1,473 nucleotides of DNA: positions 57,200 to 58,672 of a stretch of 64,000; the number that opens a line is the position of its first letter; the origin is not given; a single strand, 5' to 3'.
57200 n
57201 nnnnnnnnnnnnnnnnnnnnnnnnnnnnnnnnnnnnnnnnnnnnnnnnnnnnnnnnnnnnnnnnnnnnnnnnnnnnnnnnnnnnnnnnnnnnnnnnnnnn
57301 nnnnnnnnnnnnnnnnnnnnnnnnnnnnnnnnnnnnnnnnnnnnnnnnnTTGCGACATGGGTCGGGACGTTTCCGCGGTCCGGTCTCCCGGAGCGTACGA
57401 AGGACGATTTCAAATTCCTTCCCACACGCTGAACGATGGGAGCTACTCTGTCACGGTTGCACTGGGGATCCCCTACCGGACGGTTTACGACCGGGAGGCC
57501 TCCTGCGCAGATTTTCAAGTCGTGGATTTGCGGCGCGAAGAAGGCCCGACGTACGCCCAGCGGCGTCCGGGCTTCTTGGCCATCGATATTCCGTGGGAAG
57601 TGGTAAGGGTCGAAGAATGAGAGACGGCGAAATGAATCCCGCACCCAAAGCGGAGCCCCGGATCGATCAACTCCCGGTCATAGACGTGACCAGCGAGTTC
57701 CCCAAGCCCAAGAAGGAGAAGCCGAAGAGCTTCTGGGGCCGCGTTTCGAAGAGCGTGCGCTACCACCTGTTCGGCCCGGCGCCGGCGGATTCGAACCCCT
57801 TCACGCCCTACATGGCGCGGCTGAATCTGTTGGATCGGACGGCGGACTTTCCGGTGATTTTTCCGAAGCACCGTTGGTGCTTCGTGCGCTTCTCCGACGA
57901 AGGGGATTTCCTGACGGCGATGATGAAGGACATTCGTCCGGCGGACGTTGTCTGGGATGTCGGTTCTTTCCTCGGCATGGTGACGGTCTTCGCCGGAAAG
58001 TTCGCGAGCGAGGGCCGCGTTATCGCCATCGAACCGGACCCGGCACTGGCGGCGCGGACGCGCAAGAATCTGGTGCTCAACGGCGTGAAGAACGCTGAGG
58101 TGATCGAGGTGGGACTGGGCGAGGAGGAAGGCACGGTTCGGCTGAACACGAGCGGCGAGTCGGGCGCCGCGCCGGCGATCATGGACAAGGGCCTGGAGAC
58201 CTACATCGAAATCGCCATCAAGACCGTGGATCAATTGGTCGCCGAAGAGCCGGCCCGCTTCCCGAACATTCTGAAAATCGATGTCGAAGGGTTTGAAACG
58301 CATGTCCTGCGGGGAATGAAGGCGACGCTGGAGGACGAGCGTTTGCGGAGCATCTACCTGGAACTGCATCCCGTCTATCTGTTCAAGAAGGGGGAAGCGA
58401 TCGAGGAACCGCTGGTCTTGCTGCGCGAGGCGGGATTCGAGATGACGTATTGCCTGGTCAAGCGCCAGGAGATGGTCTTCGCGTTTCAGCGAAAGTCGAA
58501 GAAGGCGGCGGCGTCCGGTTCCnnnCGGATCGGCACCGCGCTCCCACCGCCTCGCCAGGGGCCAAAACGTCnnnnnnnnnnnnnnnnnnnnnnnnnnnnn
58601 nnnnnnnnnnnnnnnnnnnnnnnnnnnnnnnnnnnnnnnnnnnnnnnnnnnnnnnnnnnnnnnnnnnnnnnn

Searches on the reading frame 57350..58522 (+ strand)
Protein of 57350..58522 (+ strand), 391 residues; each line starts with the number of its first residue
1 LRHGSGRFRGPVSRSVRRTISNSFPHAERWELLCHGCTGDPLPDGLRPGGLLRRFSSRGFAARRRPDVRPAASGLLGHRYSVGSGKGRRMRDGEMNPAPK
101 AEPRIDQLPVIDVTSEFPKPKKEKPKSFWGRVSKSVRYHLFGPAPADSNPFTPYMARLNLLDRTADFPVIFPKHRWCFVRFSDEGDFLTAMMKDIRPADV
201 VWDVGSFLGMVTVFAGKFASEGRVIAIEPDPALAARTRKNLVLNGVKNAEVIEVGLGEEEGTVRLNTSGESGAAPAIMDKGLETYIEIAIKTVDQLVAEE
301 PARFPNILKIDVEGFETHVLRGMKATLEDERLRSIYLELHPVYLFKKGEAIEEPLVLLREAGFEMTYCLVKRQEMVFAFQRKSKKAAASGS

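Call 56: search_protein_families(library=pfam, proteins=[window:57350-58522:+], max_evalue=0.001)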
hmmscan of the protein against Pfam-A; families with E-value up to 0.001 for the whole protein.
window:57350-58522:+ (391 aa): 1 family
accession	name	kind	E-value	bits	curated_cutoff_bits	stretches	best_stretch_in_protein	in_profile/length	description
PF05050.19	Methyltransf_21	-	4.5e-19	69.7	22.7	1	212-365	10-173/173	Methyltransferase FkbM domain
